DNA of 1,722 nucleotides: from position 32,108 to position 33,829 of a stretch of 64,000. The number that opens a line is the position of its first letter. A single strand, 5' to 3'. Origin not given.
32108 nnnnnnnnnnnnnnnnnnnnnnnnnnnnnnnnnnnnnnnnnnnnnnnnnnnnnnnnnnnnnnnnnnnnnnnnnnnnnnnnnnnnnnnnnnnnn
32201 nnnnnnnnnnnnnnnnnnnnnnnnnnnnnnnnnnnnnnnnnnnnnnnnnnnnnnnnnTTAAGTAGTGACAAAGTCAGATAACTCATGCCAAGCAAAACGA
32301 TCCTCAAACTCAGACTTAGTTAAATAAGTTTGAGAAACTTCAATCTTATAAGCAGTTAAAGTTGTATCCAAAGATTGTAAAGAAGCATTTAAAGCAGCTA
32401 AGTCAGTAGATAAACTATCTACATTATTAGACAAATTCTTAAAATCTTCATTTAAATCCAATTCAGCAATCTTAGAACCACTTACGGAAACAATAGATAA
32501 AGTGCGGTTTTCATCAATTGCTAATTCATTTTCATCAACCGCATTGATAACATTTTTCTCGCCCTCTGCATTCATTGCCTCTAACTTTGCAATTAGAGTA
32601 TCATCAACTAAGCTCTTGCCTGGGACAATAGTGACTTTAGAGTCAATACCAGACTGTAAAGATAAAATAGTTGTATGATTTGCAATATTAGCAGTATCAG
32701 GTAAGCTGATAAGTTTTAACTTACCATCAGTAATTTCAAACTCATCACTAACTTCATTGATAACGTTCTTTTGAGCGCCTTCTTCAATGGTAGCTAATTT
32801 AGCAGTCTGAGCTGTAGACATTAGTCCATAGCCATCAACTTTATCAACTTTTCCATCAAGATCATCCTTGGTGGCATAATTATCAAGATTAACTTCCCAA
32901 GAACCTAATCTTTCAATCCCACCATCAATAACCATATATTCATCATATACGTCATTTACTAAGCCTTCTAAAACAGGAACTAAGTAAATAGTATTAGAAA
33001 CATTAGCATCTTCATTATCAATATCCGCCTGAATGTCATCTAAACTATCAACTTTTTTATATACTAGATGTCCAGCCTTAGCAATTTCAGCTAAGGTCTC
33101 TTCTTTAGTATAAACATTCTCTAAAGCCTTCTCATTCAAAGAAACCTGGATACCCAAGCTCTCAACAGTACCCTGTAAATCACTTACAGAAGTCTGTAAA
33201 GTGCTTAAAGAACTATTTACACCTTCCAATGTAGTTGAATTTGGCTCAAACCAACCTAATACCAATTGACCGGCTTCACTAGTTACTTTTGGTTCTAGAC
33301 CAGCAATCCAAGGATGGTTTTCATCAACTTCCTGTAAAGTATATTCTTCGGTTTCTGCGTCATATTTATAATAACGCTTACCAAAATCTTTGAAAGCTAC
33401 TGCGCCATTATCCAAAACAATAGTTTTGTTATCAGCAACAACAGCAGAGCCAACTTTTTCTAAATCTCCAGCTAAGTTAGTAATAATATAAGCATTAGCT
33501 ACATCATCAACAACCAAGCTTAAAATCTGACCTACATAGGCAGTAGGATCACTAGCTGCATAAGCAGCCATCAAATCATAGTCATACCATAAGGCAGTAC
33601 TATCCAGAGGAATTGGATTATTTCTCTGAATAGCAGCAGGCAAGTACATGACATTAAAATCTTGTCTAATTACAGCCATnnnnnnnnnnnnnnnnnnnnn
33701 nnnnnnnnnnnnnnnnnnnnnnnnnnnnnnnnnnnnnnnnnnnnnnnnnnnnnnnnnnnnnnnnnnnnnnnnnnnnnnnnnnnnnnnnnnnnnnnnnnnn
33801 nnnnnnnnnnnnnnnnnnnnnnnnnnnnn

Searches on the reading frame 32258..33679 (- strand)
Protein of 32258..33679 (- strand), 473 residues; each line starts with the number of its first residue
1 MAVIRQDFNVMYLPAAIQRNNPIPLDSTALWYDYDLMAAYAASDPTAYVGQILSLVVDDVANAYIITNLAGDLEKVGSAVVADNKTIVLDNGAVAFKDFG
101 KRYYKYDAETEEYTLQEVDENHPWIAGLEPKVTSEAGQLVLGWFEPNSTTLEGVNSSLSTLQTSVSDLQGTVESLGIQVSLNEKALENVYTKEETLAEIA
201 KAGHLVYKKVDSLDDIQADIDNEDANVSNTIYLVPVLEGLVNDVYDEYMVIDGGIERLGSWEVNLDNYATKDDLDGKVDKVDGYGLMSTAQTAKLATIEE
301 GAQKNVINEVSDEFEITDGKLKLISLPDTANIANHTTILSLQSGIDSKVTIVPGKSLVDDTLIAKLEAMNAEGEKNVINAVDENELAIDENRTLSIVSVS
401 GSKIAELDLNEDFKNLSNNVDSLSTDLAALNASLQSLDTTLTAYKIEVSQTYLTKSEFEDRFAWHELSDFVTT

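Call 31: search_protein_families(library=pfam, max_evalue=0.001, proteins=[window:32261-33679:-])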
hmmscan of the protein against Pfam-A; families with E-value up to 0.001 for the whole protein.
window:32261-33679:- (473 aa): 0 families

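Call 46: find_encoding_contigs(protein=window:32258-33679:-, flank=10000, max_places=6)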
Protein window:32258-33679:- (473 aa): 23 contigs read that carry it; 1 place shown.
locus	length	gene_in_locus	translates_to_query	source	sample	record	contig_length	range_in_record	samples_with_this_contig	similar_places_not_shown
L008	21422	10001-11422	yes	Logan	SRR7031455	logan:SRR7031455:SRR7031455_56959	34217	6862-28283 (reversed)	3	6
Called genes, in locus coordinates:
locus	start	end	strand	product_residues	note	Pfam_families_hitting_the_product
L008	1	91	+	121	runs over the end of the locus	-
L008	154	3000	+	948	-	-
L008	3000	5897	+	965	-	-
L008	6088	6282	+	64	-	-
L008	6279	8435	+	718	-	-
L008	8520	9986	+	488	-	-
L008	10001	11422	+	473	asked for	-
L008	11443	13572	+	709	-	-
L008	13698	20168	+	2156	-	PF13306:LRR_5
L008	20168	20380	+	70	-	-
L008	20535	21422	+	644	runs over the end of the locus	-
